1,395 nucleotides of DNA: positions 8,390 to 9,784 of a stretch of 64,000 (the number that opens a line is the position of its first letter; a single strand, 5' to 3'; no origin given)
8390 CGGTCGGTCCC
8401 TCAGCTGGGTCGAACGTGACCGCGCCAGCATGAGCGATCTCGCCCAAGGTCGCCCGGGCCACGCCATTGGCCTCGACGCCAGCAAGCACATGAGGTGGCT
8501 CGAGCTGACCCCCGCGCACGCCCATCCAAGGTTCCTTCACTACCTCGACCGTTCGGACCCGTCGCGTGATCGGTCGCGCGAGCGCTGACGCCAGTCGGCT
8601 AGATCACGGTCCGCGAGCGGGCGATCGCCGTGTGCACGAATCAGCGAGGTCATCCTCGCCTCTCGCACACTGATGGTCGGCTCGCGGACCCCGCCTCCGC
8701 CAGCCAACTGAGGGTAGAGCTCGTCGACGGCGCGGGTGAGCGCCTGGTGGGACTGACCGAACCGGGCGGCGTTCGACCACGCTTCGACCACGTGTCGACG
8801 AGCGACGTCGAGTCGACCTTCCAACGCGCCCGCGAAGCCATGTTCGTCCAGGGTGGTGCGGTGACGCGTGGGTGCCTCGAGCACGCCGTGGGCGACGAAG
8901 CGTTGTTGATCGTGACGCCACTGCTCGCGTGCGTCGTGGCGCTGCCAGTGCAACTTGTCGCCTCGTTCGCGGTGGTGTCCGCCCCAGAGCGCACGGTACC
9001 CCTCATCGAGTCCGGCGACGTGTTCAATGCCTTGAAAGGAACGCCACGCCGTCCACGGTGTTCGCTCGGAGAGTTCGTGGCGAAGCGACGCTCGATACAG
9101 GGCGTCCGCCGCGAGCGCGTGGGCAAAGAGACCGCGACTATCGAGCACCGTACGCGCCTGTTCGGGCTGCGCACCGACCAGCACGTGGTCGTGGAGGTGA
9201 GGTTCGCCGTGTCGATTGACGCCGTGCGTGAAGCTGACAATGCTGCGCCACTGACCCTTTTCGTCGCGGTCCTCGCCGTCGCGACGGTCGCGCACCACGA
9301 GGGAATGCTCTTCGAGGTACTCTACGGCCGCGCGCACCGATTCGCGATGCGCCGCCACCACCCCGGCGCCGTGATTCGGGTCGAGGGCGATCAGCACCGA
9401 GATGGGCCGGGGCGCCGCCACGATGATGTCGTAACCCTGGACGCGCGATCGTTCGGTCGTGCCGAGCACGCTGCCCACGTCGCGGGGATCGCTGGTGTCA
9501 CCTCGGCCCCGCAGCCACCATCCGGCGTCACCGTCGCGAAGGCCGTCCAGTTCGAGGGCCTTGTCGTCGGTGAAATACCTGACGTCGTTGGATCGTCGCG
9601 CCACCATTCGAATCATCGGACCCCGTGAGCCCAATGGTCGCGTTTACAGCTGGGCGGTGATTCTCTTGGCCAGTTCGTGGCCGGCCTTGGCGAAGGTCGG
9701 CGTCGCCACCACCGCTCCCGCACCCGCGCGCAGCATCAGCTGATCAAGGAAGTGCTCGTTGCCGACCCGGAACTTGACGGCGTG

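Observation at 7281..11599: Candidate undescribed system: double-WYL PafBC regulator, minimal relaxase and soluble VirD4 ATPase, with no conjugation machinery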

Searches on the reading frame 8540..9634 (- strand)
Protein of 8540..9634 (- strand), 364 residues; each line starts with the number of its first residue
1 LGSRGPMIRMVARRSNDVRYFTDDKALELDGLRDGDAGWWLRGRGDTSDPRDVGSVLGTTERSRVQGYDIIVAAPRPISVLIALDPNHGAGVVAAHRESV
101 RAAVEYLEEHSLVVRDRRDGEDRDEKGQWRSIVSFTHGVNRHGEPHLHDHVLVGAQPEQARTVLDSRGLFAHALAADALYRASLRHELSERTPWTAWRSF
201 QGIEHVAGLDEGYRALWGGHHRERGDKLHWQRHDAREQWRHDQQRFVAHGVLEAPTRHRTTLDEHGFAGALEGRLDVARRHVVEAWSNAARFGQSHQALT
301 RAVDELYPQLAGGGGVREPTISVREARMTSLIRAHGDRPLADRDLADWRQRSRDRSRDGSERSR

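Call 4: search_protein_families(library=pfam, proteins=[window:8540-9634:-], max_evalue=0.01)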
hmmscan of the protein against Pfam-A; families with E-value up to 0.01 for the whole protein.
window:8540-9634:- (364 aa): 1 family
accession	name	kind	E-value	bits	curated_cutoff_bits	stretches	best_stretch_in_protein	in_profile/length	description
PF08751.17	TrwC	-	3.8e-25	89.5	25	1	56-244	62-257/286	TrwC relaxase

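Call 5: search_protein_families(library=ncbifam, proteins=[window:8540-9634:-], max_evalue=0.01)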
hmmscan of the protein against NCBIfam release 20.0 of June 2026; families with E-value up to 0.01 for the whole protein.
window:8540-9634:- (364 aa): 4 families
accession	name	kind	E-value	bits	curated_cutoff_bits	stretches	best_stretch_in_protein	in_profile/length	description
NF041492.1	MobF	equivalog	7.6e-22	78.2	100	1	54-212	74-238/299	MobF family relaxase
NF010263.0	PRK13709.1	equivalog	2e-09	35.4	2212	1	61-154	74-163/1752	conjugative transfer relaxase/helicase TraI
TIGR02686.1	relax_trwC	domain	2.6e-08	33.8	145.5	1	52-154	56-155/286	conjugative relaxase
TIGR02760.1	TraI_TIGR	equivalog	0.00032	18.2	929.85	1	66-153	82-167/1960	conjugative transfer relaxase/helicase TraI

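Call 9: find_homologous_proteins(query=window:8540-9616:-, max_evalue=0.001)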
Query window:8540-9616:- (358 aa): 491 proteins with E <= 0.001 among 8000 candidates; the best 120 are listed.
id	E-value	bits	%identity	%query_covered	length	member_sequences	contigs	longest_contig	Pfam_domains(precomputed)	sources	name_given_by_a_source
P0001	1.6e-235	799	100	100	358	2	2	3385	PF08751.18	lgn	-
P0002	6.9e-201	685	85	100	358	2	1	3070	PF08751.18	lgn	-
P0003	2.6e-195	667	83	96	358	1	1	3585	PF08751.18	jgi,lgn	-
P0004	1.1e-194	665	83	100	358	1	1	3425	PF08751.18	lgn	-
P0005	1.8e-193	661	83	100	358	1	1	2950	PF08751.18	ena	-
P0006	4.5e-186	636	82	97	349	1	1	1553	PF08751.18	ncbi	ncbi:MAG: relaxase domain-containing protein, partial [Acidimicrobiales bacterium]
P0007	2.7e-174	598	75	100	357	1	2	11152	PF08751.18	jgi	jgi:hypothetical protein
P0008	4.8e-173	593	75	100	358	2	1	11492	PF08751.18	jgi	jgi:hypothetical protein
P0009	6.0e-173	593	73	96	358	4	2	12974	PF08751.18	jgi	jgi:hypothetical protein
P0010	7.6e-173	593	73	96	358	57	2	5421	PF08751.18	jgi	jgi:hypothetical protein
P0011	1.2e-171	589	73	100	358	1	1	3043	PF08751.18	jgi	jgi:hypothetical protein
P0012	1.8e-171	588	75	96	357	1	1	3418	PF08751.18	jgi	jgi:hypothetical protein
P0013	1.9e-171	588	73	96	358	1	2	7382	PF08751.18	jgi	jgi:hypothetical protein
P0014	3.7e-171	587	74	100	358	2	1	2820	PF08751.18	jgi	-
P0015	3.9e-171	587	74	96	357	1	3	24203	PF08751.18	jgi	jgi:hypothetical protein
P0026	1.3e-168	579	73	100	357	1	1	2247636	PF08751.18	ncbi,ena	-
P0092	3.1e-148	512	65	100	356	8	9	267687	PF08751.18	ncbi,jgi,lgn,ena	jgi:hypothetical protein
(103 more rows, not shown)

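Call 10: find_encoding_contigs(protein=P0026, flank=10000, max_places=2)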
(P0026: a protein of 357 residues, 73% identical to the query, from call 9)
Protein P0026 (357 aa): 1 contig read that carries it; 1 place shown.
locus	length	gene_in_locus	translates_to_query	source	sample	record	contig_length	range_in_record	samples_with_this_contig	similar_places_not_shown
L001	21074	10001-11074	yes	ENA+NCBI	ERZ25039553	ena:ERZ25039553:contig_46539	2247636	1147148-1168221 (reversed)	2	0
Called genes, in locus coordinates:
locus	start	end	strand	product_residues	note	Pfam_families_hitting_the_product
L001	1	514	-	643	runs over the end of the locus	PF13292:DXP_synthase_N, PF02779:Transket_pyr, PF02780:Transketolase_C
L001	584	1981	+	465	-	PF01523:PmbA_TldD_1st, PF19290:PmbA_TldD_2nd, PF19289:PmbA_TldD_3rd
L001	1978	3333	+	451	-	PF01523:PmbA_TldD_1st (weak), PF19290:PmbA_TldD_2nd, PF19289:PmbA_TldD_3rd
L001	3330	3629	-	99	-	PF09723:Zn_ribbon_8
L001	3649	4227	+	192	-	PF01967:MoaC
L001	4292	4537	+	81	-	-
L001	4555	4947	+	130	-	PF09996:DUF2237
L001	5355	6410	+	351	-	PF14027:Questin_oxidase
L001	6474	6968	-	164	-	PF05163:DinB, PF12867:DinB_2 (weak)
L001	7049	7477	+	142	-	PF13160:DUF3995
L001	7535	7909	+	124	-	PF00903:Glyoxalase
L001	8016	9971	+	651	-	PF25583:WCX (faint), PF13280:WYL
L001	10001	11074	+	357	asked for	PF08751:TrwC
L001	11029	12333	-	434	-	PF02534:T4SS-DNA_transf, PF12696:TraG-D_C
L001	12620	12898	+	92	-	-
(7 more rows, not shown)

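Call 11: find_encoding_contigs(protein=P0092, flank=10000, max_places=3)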
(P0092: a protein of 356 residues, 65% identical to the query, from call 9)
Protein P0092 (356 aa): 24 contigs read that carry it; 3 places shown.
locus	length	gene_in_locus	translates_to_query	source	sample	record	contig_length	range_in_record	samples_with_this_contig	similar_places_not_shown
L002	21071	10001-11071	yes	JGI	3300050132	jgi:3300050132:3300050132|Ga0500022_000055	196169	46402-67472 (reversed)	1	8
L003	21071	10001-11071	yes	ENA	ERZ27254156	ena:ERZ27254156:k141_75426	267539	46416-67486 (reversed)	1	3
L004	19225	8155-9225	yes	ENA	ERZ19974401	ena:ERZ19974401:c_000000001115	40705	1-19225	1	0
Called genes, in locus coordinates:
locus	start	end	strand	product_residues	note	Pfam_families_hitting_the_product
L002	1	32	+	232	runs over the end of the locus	PF00005:ABC_tran, PF13191:AAA_16 (faint), PF13304:AAA_21 (faint)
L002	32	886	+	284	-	PF18075:FtsX_ECD, PF02687:FtsX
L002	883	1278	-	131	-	PF01641:SelR, PF24046:At4g08330 (weak)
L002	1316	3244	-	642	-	PF13292:DXP_synthase_N, PF02779:Transket_pyr, PF02780:Transketolase_C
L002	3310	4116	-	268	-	PF04402:SIMPL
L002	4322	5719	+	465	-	PF01523:PmbA_TldD_1st, PF19290:PmbA_TldD_2nd, PF19289:PmbA_TldD_3rd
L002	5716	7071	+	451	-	PF01523:PmbA_TldD_1st, PF19290:PmbA_TldD_2nd, PF19289:PmbA_TldD_3rd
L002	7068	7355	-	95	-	PF09723:Zn_ribbon_8, PF23455:DUF7129 (faint)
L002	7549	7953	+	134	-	PF01967:MoaC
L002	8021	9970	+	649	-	PF13280:WYL, PF25583:WCX (faint), PF13280:WYL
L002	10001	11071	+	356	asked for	PF08751:TrwC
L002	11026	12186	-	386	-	PF02534:T4SS-DNA_transf, PF12696:TraG-D_C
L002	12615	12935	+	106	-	-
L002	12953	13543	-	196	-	PF01983:CofC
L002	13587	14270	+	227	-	PF01351:RNase_HII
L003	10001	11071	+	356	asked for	PF08751:TrwC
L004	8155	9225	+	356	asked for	PF08751:TrwC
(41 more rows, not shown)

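Call 15: search_protein_families(library=padloc, proteins=[window:8540-9616:-], max_evalue=0.01)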
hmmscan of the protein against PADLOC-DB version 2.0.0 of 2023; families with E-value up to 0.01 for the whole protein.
window:8540-9616:- (358 aa): 0 families

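Call 17: find_related_loci(query=A1, collection=genome_contigs, flank=8000)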
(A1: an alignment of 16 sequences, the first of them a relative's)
Query A1 (358 aa) in genome_contigs; peptide patterns used: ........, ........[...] (x = any residue, [..] = any of these).
284 stretches matched a pattern; 159 encode a relative of the query (tblastn E <= 1e-3); the best 80 are kept; 80 distinct loci.
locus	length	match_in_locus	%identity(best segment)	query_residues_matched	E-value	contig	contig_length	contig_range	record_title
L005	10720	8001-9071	74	1-358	3e-172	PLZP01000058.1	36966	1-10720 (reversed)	MAG: Acidimicrobiaceae bacterium isolate palsa_741 73.20120700_P3D.131_contig_114503, whole genome shotgun sequence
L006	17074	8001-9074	73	1-358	3e-170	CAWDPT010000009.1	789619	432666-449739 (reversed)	MAG: uncultured Acidimicrobiaceae bacterium isolate MFD04780.bin.3.456 genome assembly, contig: contig_8388, whole genom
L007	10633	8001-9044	74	1-348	8e-169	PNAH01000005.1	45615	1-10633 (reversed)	MAG: Acidimicrobiaceae bacterium isolate palsa_551 73.20110800_P1D.27_contig_8763, whole genome shotgun sequence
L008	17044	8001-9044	74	1-348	1e-168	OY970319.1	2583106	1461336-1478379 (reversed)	MAG: uncultured Acidimicrobiaceae bacterium isolate MFD03346.bin.1.10 genome assembly, chromosome: 1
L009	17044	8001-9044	72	1-348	2e-166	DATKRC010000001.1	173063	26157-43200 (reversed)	MAG TPA_asm: Acidimicrobiales bacterium isolate SMAG_U14018 k141_1472885, whole genome shotgun sequence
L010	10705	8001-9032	73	1-344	1e-165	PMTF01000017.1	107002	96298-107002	MAG: Acidimicrobiaceae bacterium isolate palsa_509 73.20110700_P2D.20_contig_7540, whole genome shotgun sequence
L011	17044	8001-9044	76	1-348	7e-165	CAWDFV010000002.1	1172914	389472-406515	MAG: uncultured Acidimicrobiaceae bacterium isolate MFD06092.bin.2.75 genome assembly, contig: contig_23290, whole genom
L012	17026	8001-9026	73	1-342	3e-164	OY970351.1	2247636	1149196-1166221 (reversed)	MAG: uncultured Acidimicrobiaceae bacterium isolate MFD06092.bin.1.32 genome assembly, chromosome: 1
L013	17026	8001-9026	73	1-342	1e-163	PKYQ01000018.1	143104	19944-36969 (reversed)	MAG: Acidimicrobiaceae bacterium isolate palsa_641 73.20120500_P17.2_contig_195, whole genome shotgun sequence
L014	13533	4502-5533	72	1-344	1e-163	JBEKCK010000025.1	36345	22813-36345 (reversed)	MAG: Acidimicrobiales bacterium isolate SPRUCE 158 SPRUCE_158_25, whole genome shotgun sequence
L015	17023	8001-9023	73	1-342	4e-162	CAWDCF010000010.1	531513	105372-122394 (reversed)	MAG: uncultured Acidimicrobiaceae bacterium isolate MFD04780.bin.3.17 genome assembly, contig: contig_48304, whole genom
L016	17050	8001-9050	70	1-350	2e-160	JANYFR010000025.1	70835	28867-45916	MAG: Acidimicrobiales bacterium isolate 339R_metabinner_7 339R_k141_1093331, whole genome shotgun sequence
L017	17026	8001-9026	73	1-342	6e-160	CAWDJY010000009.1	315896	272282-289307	MAG: uncultured Acidimicrobiaceae bacterium isolate MFD04780.bin.1.60 genome assembly, contig: contig_2697, whole genome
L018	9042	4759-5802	70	1-348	1e-158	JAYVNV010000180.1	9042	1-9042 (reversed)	MAG: Acidimicrobiaceae bacterium isolate GL65_DN_metabinner_5 GL65_DN_metabinner_5_179, whole genome shotgun sequence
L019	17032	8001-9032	67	1-344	1e-158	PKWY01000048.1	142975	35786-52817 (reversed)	MAG: Acidimicrobiaceae bacterium isolate palsa_657 73.20120500_P27.30_contig_78, whole genome shotgun sequence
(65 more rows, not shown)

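Call 37: search_protein_representatives(protein=window:8540-9616:-)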
Query: 358 residues. Proteins with E-value up to 0.001 (for the whole library): 2406; up to 1e-10: 667; up to 1e-30: 40. The best 150 are listed.
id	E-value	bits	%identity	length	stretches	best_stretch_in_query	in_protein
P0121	1.0e-108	380.1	49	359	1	1-349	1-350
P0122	5.3e-99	348.1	75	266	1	6-214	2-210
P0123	7.8e-96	337.7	49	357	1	1-338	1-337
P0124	4.0e-92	325.5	50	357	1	1-358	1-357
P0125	2.4e-90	319.7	48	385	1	1-344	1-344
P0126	2.3e-81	290.1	46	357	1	1-358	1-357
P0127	2.6e-77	276.8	44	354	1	1-352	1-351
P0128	2.7e-75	270.2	46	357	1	2-354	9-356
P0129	1.9e-74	267.4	44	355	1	1-358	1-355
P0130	4.2e-73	262.9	47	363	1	1-321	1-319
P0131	1.4e-71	258.0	50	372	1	6-317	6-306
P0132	1.7e-71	257.7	45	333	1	2-341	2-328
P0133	7.4e-71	255.5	45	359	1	2-350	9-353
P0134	1.7e-70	254.3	43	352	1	1-353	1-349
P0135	1.6e-61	224.8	57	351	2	6-115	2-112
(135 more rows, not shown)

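Call 40: find_related_loci(query=A3, collection=metagenome_contigs, flank=6000)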
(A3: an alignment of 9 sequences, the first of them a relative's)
Query A3 (405 aa) in metagenome_contigs; peptide patterns used: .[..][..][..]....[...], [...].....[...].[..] (x = any residue, [..] = any of these).
594 stretches matched a pattern (row limit reached: there are more); 493 encode a relative of the query (tblastn E <= 1e-3); the best 80 are kept; 80 distinct loci.
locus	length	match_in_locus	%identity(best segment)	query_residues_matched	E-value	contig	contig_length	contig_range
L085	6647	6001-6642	52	1-229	2e-51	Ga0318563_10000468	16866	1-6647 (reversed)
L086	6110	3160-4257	36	12-349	7e-36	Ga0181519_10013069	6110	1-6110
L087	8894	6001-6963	33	48-368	2e-28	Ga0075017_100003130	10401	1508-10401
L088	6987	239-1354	33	11-352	5e-28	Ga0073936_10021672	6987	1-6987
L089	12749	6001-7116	32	11-352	1e-27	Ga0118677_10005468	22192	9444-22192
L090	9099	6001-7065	33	12-340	4e-26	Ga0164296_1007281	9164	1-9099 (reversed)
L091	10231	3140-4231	34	11-349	2e-25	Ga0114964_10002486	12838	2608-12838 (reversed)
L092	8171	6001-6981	33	60-350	3e-24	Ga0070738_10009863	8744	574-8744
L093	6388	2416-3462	33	41-350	2e-24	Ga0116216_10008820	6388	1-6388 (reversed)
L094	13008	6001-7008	31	50-350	2e-24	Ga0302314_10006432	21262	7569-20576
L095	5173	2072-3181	34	1-344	4e-24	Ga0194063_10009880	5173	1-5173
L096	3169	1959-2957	33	53-363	5e-24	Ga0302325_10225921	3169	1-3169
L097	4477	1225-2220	29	61-350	1e-23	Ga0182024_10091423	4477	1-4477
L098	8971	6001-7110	33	12-353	3e-29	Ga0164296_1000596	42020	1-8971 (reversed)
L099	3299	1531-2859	31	4-373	2e-23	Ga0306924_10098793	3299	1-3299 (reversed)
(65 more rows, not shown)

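Call 54: find_homologous_proteins(query=A4, max_evalue=1e-10)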
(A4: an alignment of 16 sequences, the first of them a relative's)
Query A4 (16 sequences) (442 aa, profile of the alignment): 4275 proteins with E <= 1e-10 among 8000 candidates; the best 120 are listed.
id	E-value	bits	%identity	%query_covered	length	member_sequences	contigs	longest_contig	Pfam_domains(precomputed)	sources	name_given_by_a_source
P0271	2.0e-210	717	99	100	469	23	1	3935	PF10412.16,PF02534.21,PF12696.14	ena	-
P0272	1.4e-209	714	100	100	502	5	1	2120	PF10412.16,PF02534.21,PF12696.14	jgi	-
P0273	1.1e-208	711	50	95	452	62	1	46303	PF10412.16,PF02534.21,PF12696.14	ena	-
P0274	1.3e-208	711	77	97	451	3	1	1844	PF10412.16,PF02534.21,PF12696.14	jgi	jgi:type IV secretion system protein VirD4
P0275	1.9e-207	707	90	100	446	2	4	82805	PF10412.16,PF02534.21,PF12696.14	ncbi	ncbi:MAG: type IV secretory system conjugative DNA transfer family protein [Acidimicrobiales bacteri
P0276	3.5e-207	706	82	97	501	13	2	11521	PF10412.16,PF02534.21,PF12696.14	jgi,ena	jgi:type IV secretion system protein VirD4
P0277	3.9e-207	706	80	98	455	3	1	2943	PF10412.16,PF02534.21,PF12696.14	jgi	jgi:type IV secretion system protein VirD4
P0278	5.5e-207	706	80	97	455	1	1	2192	PF10412.16,PF02534.21,PF12696.14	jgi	jgi:type IV secretion system protein VirD4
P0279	8.3e-207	705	81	98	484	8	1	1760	PF10412.16,PF02534.21,PF12696.14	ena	-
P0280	1.0e-206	705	70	99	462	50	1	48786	PF10412.16,PF02534.21,PF12696.14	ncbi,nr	ncbi:MAG TPA: type IV secretory system conjugative DNA transfer family protein [Acidimicrobiales bac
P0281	1.8e-206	704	80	98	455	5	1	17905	PF10412.16,PF02534.21,PF12696.14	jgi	jgi:type IV secretion system protein VirD4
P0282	1.8e-206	704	75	100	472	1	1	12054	PF10412.16,PF02534.21,PF12696.14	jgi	jgi:type IV secretion system protein VirD4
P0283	2.0e-206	704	80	99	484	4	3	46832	PF10412.16,PF02534.21,PF12696.14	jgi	jgi:type IV secretory pathway TraG/TraD family ATPase VirD4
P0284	2.2e-206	704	82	99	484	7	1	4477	PF10412.16,PF02534.21,PF12696.14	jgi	-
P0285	2.4e-206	704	77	95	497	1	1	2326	PF10412.16,PF02534.21,PF12696.14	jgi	jgi:type IV secretion system protein VirD4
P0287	3.4e-206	703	53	97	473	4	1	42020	PF10412.16,PF02534.21,PF12696.14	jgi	-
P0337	6.1e-203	693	60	99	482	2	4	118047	PF10412.16,PF02534.21,PF12696.14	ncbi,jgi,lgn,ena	jgi:type IV secretory pathway TraG/TraD family ATPase VirD4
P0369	1.8e-201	688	69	97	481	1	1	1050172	PF10412.16,PF02534.21,PF12696.14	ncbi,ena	-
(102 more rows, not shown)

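Call 55: find_encoding_contigs(protein=P0369, flank=10000, max_places=1)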
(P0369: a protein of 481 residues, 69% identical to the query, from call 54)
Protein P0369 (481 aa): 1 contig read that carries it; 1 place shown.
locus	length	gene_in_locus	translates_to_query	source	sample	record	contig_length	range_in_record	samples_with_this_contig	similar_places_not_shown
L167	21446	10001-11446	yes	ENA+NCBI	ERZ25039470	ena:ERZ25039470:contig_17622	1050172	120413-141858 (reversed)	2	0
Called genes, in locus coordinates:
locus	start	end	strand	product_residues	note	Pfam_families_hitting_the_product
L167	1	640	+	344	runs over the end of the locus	PF00005:ABC_tran, PF13304:AAA_21 (faint), PF08352:oligo_HPY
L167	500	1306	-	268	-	PF01351:RNase_HII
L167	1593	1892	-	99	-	PF08734:GYD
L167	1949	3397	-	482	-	PF00501:AMP-binding, PF13193:AMP-binding_C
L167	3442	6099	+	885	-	PF01074:Glyco_hydro_38N, PF09261:Alpha-mann_mid (weak)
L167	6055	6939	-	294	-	PF00211:Guanylate_cyc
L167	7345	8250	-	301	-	PF01210:NAD_Gly3P_dh_N, PF07479:NAD_Gly3P_dh_C, PF20618:GPD_NAD_C_bact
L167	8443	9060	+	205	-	PF01983:CofC, PF12804:NTP_transf_3 (weak)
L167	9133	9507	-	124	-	-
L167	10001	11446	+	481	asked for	PF02534:T4SS-DNA_transf, PF10412:TrwB_AAD_bind, PF12696:TraG-D_C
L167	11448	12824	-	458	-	PF08751:TrwC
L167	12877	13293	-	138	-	PF04075:F420H2_quin_red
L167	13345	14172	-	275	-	PF19187:HTH_PafC, PF13280:WYL, PF25583:WCX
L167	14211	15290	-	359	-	PF13280:WYL, PF25583:WCX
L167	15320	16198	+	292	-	PF09678:Caa3_CtaG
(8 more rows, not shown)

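Call 56: find_encoding_contigs(protein=P0273, flank=10000, max_places=1)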
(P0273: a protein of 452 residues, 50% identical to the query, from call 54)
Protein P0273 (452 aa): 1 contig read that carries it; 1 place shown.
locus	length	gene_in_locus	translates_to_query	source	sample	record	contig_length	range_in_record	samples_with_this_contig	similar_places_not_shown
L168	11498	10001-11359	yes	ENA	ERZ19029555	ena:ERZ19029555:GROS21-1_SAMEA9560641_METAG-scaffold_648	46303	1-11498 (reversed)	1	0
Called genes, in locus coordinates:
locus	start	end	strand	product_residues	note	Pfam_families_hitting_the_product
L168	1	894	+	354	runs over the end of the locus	PF00005:ABC_tran, PF08402:TOBE_2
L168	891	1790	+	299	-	PF00528:BPD_transp_1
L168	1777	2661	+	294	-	PF00528:BPD_transp_1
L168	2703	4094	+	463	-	PF01547:SBP_bac_1, PF13416:SBP_bac_8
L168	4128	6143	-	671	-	PF00005:ABC_tran, PF02463:SMC_N (faint), PF13191:AAA_16 (faint), PF13304:AAA_21 (faint), PF08352:oligo_HPY, PF00005:ABC_tran, PF08352:oligo_HPY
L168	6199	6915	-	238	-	PF01351:RNase_HII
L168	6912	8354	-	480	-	PF00501:AMP-binding, PF13193:AMP-binding_C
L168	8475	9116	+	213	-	PF01983:CofC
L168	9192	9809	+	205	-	-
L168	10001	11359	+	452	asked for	PF02534:T4SS-DNA_transf, PF10412:TrwB_AAD_bind, PF12696:TraG-D_C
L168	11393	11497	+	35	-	?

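Call 61: search_solved_structures(query=A1, max_evalue=0.01, show_alignments=2)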
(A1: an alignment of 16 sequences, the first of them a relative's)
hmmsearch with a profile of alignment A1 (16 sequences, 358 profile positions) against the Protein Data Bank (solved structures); distinct sequences matched with E-value up to 0.01: 8.
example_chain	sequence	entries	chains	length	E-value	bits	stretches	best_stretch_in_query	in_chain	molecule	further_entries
1omh_A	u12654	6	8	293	1.1e-07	34.2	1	43-184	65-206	trwC protein | TrwC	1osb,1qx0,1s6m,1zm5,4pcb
2cdm_A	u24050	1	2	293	1.1e-07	34.2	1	43-184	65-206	TRWC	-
3l57_A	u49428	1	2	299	1.6e-07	33.7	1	58-184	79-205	Mobilization protein TraI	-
3l6t_A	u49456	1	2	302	1.7e-07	33.6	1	58-184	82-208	Mobilization protein TraI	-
8a1b_A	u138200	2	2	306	1.7e-07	33.6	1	58-184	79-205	TraI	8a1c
2q7t_A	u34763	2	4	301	1.5e-05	27.2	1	44-153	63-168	Protein traI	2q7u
1p4d_A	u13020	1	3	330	1.7e-05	27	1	43-153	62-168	TraI protein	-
2a0i_A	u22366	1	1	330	1.7e-05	27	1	43-153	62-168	TraI protein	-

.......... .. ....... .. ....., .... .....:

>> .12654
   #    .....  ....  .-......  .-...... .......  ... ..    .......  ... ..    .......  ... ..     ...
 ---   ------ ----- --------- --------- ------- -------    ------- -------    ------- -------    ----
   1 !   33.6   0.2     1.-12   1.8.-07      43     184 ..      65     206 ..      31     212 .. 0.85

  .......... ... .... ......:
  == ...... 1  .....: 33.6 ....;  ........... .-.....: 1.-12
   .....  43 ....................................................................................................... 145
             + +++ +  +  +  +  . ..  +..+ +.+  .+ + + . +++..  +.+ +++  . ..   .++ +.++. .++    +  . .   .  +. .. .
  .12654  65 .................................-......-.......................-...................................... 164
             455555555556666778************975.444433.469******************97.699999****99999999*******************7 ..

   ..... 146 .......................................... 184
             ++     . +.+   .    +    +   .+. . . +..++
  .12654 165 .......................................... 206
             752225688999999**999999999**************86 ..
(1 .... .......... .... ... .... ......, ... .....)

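Call 62: search_solved_structures(query=A4, max_evalue=0.01, show_alignments=1)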
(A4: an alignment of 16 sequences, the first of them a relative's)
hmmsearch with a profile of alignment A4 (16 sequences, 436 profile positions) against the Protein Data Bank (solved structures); distinct sequences matched with E-value up to 0.01: 3.
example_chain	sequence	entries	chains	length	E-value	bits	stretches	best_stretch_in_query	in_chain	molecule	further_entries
1gl6_A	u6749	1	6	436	1.6e-06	30.3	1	248-390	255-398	ATPASE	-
1e9r_A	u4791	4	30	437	1.6e-06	30.3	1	248-390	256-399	CONJUGAL TRANSFER PROTEIN TRWB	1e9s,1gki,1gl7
8dol_A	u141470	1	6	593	0.00022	23.3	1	3-77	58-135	Cag pathogenicity island protein (Cag5)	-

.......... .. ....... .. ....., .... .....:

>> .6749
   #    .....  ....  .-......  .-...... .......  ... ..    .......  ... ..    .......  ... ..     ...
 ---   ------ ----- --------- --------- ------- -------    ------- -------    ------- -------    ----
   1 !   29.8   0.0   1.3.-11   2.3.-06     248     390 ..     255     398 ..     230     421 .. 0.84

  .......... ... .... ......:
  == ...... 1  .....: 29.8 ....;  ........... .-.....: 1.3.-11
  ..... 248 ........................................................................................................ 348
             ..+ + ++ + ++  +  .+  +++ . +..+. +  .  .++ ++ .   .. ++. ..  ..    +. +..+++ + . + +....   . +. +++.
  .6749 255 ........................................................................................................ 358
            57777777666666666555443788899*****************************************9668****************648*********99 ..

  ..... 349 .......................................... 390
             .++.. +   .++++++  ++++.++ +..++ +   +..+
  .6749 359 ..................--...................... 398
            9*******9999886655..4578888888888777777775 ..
